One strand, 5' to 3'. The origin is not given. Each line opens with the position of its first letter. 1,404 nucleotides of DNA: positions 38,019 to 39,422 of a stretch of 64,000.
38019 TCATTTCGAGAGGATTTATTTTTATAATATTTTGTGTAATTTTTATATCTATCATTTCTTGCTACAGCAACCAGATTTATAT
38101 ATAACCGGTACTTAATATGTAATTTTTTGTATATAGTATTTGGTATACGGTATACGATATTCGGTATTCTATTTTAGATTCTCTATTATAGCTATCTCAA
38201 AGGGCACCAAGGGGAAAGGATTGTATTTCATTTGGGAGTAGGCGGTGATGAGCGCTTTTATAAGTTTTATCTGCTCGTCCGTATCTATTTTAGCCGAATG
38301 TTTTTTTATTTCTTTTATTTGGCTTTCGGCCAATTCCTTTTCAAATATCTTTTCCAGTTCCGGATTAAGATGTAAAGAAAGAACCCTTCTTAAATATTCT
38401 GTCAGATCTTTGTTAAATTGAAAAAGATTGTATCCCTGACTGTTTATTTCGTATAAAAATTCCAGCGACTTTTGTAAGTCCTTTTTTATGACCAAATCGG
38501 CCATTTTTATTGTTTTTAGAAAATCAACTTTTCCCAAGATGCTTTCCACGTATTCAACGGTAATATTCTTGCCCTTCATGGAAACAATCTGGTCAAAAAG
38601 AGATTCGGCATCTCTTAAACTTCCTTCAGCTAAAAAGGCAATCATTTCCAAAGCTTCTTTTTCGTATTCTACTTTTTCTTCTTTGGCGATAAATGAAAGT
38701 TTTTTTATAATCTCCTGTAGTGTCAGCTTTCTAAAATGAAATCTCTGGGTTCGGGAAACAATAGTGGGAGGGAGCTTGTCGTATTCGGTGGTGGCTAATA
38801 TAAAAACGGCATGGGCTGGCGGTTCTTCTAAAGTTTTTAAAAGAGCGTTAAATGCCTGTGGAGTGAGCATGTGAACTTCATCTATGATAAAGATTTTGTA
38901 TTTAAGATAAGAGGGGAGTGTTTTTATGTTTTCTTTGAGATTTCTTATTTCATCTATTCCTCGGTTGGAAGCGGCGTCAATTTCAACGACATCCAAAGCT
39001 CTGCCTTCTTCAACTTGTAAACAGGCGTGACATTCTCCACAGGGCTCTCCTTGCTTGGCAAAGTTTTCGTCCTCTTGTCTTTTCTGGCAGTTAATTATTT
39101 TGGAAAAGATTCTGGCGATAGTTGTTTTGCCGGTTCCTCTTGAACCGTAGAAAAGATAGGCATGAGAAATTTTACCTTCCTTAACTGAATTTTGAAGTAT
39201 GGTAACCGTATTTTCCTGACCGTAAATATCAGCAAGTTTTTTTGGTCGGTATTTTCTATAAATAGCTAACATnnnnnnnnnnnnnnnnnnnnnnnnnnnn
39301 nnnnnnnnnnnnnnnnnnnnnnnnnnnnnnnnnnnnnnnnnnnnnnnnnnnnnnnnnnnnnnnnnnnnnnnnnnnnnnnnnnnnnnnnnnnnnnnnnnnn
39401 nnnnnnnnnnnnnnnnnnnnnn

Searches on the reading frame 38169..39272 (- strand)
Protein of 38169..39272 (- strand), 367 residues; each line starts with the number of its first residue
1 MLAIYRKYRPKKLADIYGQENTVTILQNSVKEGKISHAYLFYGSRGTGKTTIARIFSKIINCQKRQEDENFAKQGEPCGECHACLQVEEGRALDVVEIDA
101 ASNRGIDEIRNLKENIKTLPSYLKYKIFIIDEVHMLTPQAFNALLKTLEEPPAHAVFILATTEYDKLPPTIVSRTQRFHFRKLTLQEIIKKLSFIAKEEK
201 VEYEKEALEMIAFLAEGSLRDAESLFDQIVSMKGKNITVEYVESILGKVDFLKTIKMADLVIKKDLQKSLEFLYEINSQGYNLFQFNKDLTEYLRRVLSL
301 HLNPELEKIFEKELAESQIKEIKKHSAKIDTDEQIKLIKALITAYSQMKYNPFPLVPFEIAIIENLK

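Call 7: search_protein_families(library=pfam, proteins=[window:38169-39272:-], max_evalue=0.01)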
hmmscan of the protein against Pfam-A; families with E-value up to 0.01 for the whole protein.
window:38169-39272:- (367 aa): 17 families
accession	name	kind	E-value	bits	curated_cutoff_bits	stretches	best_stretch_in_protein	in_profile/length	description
PF13177.12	DNA_pol3_delta2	-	1.8e-46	158.5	27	1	18-183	1-160/161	DNA polymerase III, delta subunit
PF22608.2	DNAX_ATPase_lid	-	3.3e-13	49.6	27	1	188-232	2-46/49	DNA polymerase III clamp loader subunit, ATPase lid domain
PF00004.35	AAA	-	4.6e-13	50.2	21.2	1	39-178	1-126/131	ATPase family associated with various cellular activities (AAA)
PF12169.13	DNA_pol3_gamma3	-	1.3e-08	35.2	24.4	1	237-363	1-125/143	DNA polymerase III subunits gamma and tau domain III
PF06068.19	TIP49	-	6.1e-07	29.4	23.8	0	22-61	35-75/347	TIP49 P-loop domain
PF05496.18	RuvB_N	-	4.3e-06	27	27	1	9-65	2-62/159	Holliday junction DNA helicase RuvB P-loop domain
PF07728.20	AAA_5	-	9.5e-06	26.1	22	0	124-152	66-94/139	AAA domain (dynein-related subfamily)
PF05970.20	PIF1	-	5.4e-05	23.3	25.9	1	25-149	12-127/223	PIF1-like helicase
PF13401.12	AAA_22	-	0.00022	22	27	1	40-161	9-122/130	AAA domain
PF13245.12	AAA_19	-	0.00025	21.7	25.1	1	37-154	12-119/134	AAA domain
PF13173.12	AAA_14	-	0.00038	20.9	27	0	38-187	4-127/129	AAA domain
PF13479.12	AAA_24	-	0.00052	20.4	27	1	39-233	5-169/195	AAA domain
PF21960.2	RCF1-5-like_lid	-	0.0012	19.2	27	1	191-222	2-34/43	RCF1/5-like, AAA+ ATPase lid domain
PF01078.27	Mg_chelatase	-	0.0013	18.6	20.3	1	13-68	2-54/207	Magnesium chelatase, subunit ChlI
PF01637.24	ATPase_2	-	0.0018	18.6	33.2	1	33-150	17-141/225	ATPase domain predominantly from Archaea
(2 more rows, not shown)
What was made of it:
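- Checked: Neighbours: dnaX is at 38169-39272 (-), confirmed by Pfam (call 7).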

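Call 9: find_related_loci(query=window:38169-39272:-, collection=genome_contigs, flank=3000)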
Query window:38169-39272:- (367 aa) in genome_contigs; peptide patterns used: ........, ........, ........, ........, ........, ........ (x = any residue, [..] = any of these).
600 stretches matched a pattern (row limit reached: there are more); 598 encode a relative of the query (tblastn E <= 1e-3); the best 80 are kept; 80 distinct loci.
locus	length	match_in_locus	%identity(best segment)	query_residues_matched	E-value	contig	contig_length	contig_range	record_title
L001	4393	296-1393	73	2-367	0e+0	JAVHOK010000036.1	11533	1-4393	MAG: Candidatus Paceibacterota bacterium isolate WB01no5_32_16 NODE_3103_length_11533_cov_9.405210, whole genome shotgun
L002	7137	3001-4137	48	2-364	1e-114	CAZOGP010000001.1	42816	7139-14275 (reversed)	MAG TPA_asm: uncultured Candidatus Saccharibacteria bacterium isolate binchicken_co387_482 genome assembly, contig: NODE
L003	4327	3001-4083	48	2-367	2e-110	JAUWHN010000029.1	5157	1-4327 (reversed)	MAG: Candidatus Portnoybacteria bacterium isolate CSMAG_2269 CSMAG_2269_k141_3399801_length_5157_cov_8.7255, whole genom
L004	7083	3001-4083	49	2-366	6e-110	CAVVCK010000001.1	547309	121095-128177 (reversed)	MAG: uncultured bacterium isolate MFD02416.bin.1.123 genome assembly, contig: contig_35454, whole genome shotgun sequenc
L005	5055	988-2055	45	2-364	2e-100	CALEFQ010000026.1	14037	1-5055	MAG TPA_asm: uncultured bacterium isolate SRR3330210_bin.98_CONCOCT_v1.1_MAG genome assembly, contig: ERZ724080.4312, wh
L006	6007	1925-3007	47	2-363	4e-100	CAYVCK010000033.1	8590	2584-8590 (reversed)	MAG TPA_asm: uncultured Gammaproteobacteria bacterium isolate SRP093185_co1_140 genome assembly, contig: NODE_6196_lengt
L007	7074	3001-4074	44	1-364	4e-97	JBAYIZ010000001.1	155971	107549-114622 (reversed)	MAG: Candidatus Magasanikiibacteriota bacterium isolate SO_2016_GW1_43 scaffold00221_OW334_2016, whole genome shotgun se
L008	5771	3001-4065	44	1-364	8e-96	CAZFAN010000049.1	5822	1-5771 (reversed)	MAG TPA_asm: uncultured Candidatus Saccharibacteria bacterium isolate binchicken_co212_61 genome assembly, contig: NODE_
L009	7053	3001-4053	41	4-363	8e-95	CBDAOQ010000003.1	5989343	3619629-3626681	MAG: Candidatus Versatilivorator sp. isolate 6a61018a-c988-4e23-9d40-021d3d713c5d genome assembly, contig: contig_3, who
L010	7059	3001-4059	40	2-363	7e-95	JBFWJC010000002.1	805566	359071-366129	MAG: Pedobacter sp. isolate CA_2019_NHSR_12 NODE_6_length_805566_cov_29.496511_NHSR, whole genome shotgun sequence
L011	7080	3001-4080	45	5-367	7e-95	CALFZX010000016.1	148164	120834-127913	MAG TPA_asm: uncultured bacterium isolate SRR6007446_bin.20_CONCOCT_v1.1_MAG genome assembly, contig: ERZ724100.22, whol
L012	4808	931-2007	42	1-363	1e-94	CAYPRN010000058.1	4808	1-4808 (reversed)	MAG TPA_asm: uncultured Gammaproteobacteria bacterium isolate SRP178699_co2_510 genome assembly, contig: NODE_22565_leng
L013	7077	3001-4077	43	1-363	1e-94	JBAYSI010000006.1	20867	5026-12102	MAG: Patescibacteria group bacterium isolate SO_2016_LW2_67 scaffold04671_LW138R_2016, whole genome shotgun sequence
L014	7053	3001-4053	44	4-363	4e-98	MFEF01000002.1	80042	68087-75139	MAG: Candidatus Doudnabacteria bacterium RIFCSPHIGHO2_01_48_18 rifcsphigho2_01_sub10_scaffold_107, whole genome shotgun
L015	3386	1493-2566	43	2-362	2e-95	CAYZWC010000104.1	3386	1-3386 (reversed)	MAG TPA_asm: uncultured Gammaproteobacteria bacterium isolate SRP141376_co1_229 genome assembly, contig: NODE_42811_leng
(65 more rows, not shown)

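Call 14: find_encoding_contigs(protein=window:38169-39272:-, flank=3000, max_places=10)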
Protein window:38169-39272:- (367 aa): 3 contigs read that carry it; 2 places shown.
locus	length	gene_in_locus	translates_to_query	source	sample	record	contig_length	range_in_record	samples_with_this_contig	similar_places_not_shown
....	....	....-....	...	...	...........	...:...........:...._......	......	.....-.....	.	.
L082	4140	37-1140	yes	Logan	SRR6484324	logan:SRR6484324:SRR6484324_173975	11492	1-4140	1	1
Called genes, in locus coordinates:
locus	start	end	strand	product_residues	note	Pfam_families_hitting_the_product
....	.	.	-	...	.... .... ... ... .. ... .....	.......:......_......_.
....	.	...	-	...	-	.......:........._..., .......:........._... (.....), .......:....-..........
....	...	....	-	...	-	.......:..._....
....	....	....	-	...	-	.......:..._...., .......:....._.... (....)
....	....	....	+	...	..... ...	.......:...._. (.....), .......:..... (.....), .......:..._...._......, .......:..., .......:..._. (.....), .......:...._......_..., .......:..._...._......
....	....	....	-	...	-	-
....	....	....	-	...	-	-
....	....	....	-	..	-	-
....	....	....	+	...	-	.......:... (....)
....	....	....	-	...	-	-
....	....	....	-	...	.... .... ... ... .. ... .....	-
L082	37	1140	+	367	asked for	PF05496:RuvB_N (faint), PF06068:TIP49 (faint), PF13177:DNA_pol3_delta2, PF00004:AAA, PF07728:AAA_5 (faint), PF22608:DNAX_ATPase_lid, PF12169:DNA_pol3_gamma3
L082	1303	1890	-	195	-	-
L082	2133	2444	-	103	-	-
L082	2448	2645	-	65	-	-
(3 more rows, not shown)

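Call 29: find_homologous_proteins(query=window:38169-39272:-, max_evalue=1e-60)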
Query window:38169-39272:- (367 aa): 7736 proteins with E <= 1e-60 among 8000 candidates; the best 120 are listed.
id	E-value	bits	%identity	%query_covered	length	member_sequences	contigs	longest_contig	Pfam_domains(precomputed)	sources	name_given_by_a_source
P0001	5.6e-211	718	100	90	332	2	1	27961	PF12169.14,PF00004.36,PF22608.3,PF13177.13,PF07728.21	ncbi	ncbi:MAG: DNA polymerase III subunit gamma/tau, partial [Candidatus Paceibacterota bacterium]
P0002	5.5e-193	659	79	100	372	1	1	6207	PF12169.14,PF13245.13,PF00004.36,PF13401.13,PF22608.3,PF05496.19,PF13177.13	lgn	-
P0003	1.3e-189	648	78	100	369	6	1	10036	PF12169.14,PF00004.36,PF13401.13,PF22608.3,PF05496.19,PF13177.13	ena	-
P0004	1.1e-182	625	74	100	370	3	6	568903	PF12169.14,PF00004.36,PF13401.13,PF22608.3,PF05496.19,PF13177.13,PF07728.21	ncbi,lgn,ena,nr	ncbi:MAG: hypothetical protein KatS3mg098_405 [Candidatus Parcubacteria bacterium]|nr:MAG: hypotheti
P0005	2.5e-182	624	76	100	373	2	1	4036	PF12169.14,PF06068.20,PF00004.36,PF13401.13,PF22608.3,PF05496.19,PF13177.13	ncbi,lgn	-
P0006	6.3e-181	619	75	100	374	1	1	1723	PF12169.14,PF06068.20,PF00004.36,PF13401.13,PF22608.3,PF05496.19,PF13177.13,PF07728.21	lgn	-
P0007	1.3e-179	615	75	100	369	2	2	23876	PF12169.14,PF06068.20,PF13604.13,PF00004.36,PF13401.13,PF22608.3,PF05496.19,PF13177.13,PF07728.21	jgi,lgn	jgi:DNA polymerase-3 subunit gamma/tau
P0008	9.7e-178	609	74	100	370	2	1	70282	PF12169.14,PF06068.20,PF13604.13,PF00004.36,PF13401.13,PF22608.3,PF05496.19,PF13177.13,PF07728.21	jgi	jgi:DNA polymerase-3 subunit gamma/tau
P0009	1.3e-177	608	74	100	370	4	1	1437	PF12169.14,PF06068.20,PF13245.13,PF00004.36,PF13401.13,PF22608.3,PF05496.19,PF13177.13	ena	-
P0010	2.4e-176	604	73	100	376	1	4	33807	PF12169.14,PF05970.21,PF06068.20,PF13604.13,PF13245.13,PF00004.36,PF13401.13,PF22608.3,PF05496.19,PF13177.13,PF07728.21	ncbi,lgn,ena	-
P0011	4.7e-176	603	74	100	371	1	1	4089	PF12169.14,PF06068.20,PF13604.13,PF00004.36,PF13401.13,PF22608.3,PF21960.3,PF05496.19,PF13177.13,PF07728.21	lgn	-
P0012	7.6e-176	602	74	100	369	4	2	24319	PF12169.14,PF00004.36,PF13401.13,PF22608.3,PF05496.19,PF13177.13,PF07728.21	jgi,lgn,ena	-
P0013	8.1e-176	602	74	100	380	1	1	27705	PF12169.14,PF06068.20,PF00004.36,PF13401.13,PF22608.3,PF05496.19,PF13177.13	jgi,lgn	jgi:DNA polymerase-3 subunit gamma/tau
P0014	4.4e-175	600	73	100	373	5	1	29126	PF12169.14,PF13604.13,PF00004.36,PF13401.13,PF22608.3,PF05496.19,PF13177.13,PF07728.21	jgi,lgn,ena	-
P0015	4.3e-174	597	72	100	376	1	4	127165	PF12169.14,PF13604.13,PF13245.13,PF00004.36,PF13401.13,PF22608.3,PF05496.19,PF13177.13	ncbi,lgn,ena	-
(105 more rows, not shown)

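Call 30: find_encoding_contigs(protein=P0002, flank=4000, max_places=3)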
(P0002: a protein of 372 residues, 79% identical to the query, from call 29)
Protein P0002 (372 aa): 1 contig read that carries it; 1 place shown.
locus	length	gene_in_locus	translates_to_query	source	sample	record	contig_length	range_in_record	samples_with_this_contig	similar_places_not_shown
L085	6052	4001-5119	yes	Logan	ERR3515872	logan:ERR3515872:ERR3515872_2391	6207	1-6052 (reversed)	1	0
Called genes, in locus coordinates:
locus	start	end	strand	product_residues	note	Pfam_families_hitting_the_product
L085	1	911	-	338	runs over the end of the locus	PF00953:Glycos_transf_4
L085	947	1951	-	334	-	PF00768:Peptidase_S11, PF13354:Beta-lactamase2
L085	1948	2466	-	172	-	PF04079:SMC_ScpB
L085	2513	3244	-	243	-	PF02616:SMC_ScpA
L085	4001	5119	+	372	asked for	PF05496:RuvB_N (faint), PF13177:DNA_pol3_delta2, PF13245:AAA_19 (faint), PF00004:AAA, PF13401:AAA_22 (faint), PF22608:DNAX_ATPase_lid, PF12169:DNA_pol3_gamma3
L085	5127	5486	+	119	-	PF05635:23S_rRNA_IVP, PF22296:bAvd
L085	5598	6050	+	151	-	?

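Call 31: find_encoding_contigs(protein=P0003, flank=4000, max_places=3)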
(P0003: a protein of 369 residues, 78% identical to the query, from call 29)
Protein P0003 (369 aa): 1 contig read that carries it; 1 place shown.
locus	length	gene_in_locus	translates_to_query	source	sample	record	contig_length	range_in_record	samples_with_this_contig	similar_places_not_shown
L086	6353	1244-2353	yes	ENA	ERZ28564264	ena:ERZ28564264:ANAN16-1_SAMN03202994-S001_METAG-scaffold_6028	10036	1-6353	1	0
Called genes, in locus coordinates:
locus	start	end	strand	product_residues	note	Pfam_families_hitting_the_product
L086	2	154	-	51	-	?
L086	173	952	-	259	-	PF02616:SMC_ScpA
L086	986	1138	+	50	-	-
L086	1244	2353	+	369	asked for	PF05496:RuvB_N (faint), PF13177:DNA_pol3_delta2, PF00004:AAA, PF13401:AAA_22 (faint), PF22608:DNAX_ATPase_lid, PF12169:DNA_pol3_gamma3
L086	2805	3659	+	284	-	PF02353:CMAS, PF01209:Ubie_methyltran, PF13489:Methyltransf_23, PF07021:MetW, PF13847:Methyltransf_31, PF08241:Methyltransf_11, PF08242:Methyltransf_12, PF13649:Methyltransf_25, +1 more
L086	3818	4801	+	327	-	PF01966:HD (weak)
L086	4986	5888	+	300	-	PF00892:EamA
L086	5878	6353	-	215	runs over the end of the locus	PF03167:UDG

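Call 32: find_encoding_contigs(protein=P0004, flank=4000, max_places=3)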
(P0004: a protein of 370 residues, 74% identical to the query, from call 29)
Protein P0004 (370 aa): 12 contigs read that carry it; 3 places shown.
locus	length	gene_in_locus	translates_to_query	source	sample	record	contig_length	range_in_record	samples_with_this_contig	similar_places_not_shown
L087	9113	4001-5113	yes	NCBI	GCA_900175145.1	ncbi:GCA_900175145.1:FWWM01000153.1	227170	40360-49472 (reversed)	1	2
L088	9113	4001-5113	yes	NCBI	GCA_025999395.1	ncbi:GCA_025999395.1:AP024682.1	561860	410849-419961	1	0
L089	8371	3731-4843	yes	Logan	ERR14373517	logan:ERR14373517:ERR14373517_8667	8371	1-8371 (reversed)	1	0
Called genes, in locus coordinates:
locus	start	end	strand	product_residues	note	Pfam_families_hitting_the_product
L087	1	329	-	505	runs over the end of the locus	PF01979:Amidohydro_1, PF07969:Amidohydro_3 (weak)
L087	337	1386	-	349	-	PF10555:MraY_sig1 (faint), PF00953:Glycos_transf_4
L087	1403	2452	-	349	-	PF00768:Peptidase_S11, PF13354:Beta-lactamase2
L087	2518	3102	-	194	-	PF04079:SMC_ScpB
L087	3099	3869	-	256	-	PF02616:SMC_ScpA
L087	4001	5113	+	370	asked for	PF05496:RuvB_N (faint), PF13177:DNA_pol3_delta2, PF00004:AAA, PF07728:AAA_5 (faint), PF13401:AAA_22 (weak), PF22608:DNAX_ATPase_lid, PF12169:DNA_pol3_gamma3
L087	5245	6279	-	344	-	PF00041:fn3 (weak), PF16655:PhoD_N (faint), PF23376:Fn3_VIN3 (faint), PF16656:Pur_ac_phosph_N (weak)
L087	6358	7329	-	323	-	PF00849:PseudoU_synth_2 (weak), PF01509:TruB_N, PF16198:TruB_C_2, PF00708:Acylphosphatase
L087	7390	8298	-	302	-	PF18075:FtsX_ECD, PF02687:FtsX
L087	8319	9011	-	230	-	PF00005:ABC_tran, PF13304:AAA_21 (faint)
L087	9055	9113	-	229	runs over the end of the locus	PF03462:PCRF, PF00472:RF-1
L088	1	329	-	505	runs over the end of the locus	PF01979:Amidohydro_1, PF07969:Amidohydro_3 (weak)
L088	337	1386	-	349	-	PF10555:MraY_sig1 (faint), PF00953:Glycos_transf_4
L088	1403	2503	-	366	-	PF00768:Peptidase_S11, PF13354:Beta-lactamase2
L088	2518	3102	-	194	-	PF04079:SMC_ScpB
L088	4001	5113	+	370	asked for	PF05496:RuvB_N (faint), PF13177:DNA_pol3_delta2, PF00004:AAA, PF07728:AAA_5 (faint), PF13401:AAA_22 (weak), PF22608:DNAX_ATPase_lid, PF12169:DNA_pol3_gamma3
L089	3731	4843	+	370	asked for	PF05496:RuvB_N (faint), PF13177:DNA_pol3_delta2, PF00004:AAA, PF07728:AAA_5 (faint), PF13401:AAA_22 (weak), PF22608:DNAX_ATPase_lid, PF12169:DNA_pol3_gamma3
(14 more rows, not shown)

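Call 41: find_related_loci(query=window:38169-39272:-, collection=metagenome_contigs, flank=2500)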
Query window:38169-39272:- (367 aa) in metagenome_contigs; peptide patterns used: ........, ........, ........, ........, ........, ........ (x = any residue, [..] = any of these).
600 stretches matched a pattern (row limit reached: there are more); 588 encode a relative of the query (tblastn E <= 1e-3); the best 80 are kept; 80 distinct loci.
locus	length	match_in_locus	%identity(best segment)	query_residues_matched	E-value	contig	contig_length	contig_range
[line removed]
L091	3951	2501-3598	59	1-367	2e-152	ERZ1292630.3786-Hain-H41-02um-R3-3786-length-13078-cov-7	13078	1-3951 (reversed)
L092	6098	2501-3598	59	1-367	1e-149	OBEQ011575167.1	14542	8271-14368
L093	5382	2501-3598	58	1-367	3e-146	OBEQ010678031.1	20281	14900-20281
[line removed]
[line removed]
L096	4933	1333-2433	49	2-364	8e-115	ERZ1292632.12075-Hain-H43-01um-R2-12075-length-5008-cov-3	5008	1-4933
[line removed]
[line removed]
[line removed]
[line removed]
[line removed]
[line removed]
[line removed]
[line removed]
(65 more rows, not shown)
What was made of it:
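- On Conserved structured RNA family (any): Collection scans were row-limited (calls 9, 41).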

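Call 52: find_encoding_contigs(protein=P0005, flank=2500, max_places=2)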
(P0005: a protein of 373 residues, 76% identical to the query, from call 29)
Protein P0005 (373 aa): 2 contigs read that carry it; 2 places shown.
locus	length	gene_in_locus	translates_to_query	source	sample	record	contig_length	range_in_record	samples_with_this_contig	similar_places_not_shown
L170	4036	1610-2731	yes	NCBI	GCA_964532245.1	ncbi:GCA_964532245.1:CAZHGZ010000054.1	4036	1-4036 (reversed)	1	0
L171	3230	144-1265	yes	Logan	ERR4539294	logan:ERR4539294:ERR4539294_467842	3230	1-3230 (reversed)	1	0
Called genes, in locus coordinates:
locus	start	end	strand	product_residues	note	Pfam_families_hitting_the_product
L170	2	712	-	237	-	?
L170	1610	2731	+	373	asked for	PF05496:RuvB_N (faint), PF06068:TIP49 (faint), PF13177:DNA_pol3_delta2, PF13401:AAA_22 (weak), PF00004:AAA, PF22608:DNAX_ATPase_lid, PF12169:DNA_pol3_gamma3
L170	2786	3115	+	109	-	PF03083:MtN3_slv (weak)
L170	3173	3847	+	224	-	-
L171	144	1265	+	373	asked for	PF05496:RuvB_N (faint), PF06068:TIP49 (faint), PF13177:DNA_pol3_delta2, PF13401:AAA_22 (weak), PF00004:AAA, PF22608:DNAX_ATPase_lid, PF12169:DNA_pol3_gamma3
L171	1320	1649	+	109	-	PF03083:MtN3_slv (weak)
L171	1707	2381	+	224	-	-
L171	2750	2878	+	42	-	-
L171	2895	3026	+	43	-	-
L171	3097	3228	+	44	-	?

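Call 53: find_encoding_contigs(protein=P0007, flank=2500, max_places=2)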
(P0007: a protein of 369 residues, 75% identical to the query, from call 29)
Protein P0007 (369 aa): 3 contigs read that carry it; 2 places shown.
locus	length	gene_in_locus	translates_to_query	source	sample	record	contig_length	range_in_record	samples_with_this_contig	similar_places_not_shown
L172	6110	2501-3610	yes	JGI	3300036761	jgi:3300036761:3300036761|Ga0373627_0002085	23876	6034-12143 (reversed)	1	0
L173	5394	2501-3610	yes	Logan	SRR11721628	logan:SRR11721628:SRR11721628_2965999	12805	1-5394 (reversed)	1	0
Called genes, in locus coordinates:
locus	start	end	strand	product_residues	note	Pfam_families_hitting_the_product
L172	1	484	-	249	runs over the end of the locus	PF02616:SMC_ScpA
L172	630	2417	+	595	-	PF01432:Peptidase_M3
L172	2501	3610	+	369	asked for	PF05496:RuvB_N (weak), PF06068:TIP49 (faint), PF13177:DNA_pol3_delta2, PF13604:AAA_30 (weak), PF13401:AAA_22 (weak), PF00004:AAA, PF22608:DNAX_ATPase_lid, PF12169:DNA_pol3_gamma3, +1 more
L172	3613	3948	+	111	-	-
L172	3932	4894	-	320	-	PF01018:GTP1_OBG, PF03193:RsgA_GTPase (faint), PF01926:MMR_HSR1, PF02421:FeoB_N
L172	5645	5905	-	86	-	-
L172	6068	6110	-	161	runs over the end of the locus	PF00583:Acetyltransf_1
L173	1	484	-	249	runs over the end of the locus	PF02616:SMC_ScpA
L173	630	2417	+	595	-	PF01432:Peptidase_M3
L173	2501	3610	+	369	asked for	PF05496:RuvB_N (weak), PF06068:TIP49 (faint), PF13177:DNA_pol3_delta2, PF13604:AAA_30 (weak), PF13401:AAA_22 (weak), PF00004:AAA, PF22608:DNAX_ATPase_lid, PF12169:DNA_pol3_gamma3, +1 more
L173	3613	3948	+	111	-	-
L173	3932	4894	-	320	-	PF01018:GTP1_OBG, PF03193:RsgA_GTPase (faint), PF01926:MMR_HSR1, PF02421:FeoB_N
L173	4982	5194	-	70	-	-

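Call 54: find_encoding_contigs(protein=P0008, flank=2500, max_places=2)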
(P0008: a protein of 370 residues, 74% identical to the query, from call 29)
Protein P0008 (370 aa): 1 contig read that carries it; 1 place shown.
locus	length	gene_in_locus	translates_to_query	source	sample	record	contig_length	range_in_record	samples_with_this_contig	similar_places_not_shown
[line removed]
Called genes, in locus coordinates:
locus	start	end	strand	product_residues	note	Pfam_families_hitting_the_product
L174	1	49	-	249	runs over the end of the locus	PF02616:SMC_ScpA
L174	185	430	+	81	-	-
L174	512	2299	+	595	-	PF01432:Peptidase_M3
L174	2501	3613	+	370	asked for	PF05496:RuvB_N (weak), PF06068:TIP49 (faint), PF13177:DNA_pol3_delta2, PF13604:AAA_30 (faint), PF13401:AAA_22 (weak), PF00004:AAA, PF22608:DNAX_ATPase_lid, PF12169:DNA_pol3_gamma3, +1 more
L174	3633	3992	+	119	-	PF05635:23S_rRNA_IVP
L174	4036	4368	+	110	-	PF03083:MtN3_slv (weak)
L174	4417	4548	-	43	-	-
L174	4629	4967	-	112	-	-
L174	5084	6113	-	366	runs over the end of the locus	PF03060:NMO, PF00478:IMPDH (weak)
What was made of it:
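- Tried and rejected: Those relatives were recovered through the protein search plus contig look-ups instead (calls 9, 29-32, 41, 52-54).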

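Call 95: find_encoding_contigs(protein=P0001, flank=3000, max_places=4)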
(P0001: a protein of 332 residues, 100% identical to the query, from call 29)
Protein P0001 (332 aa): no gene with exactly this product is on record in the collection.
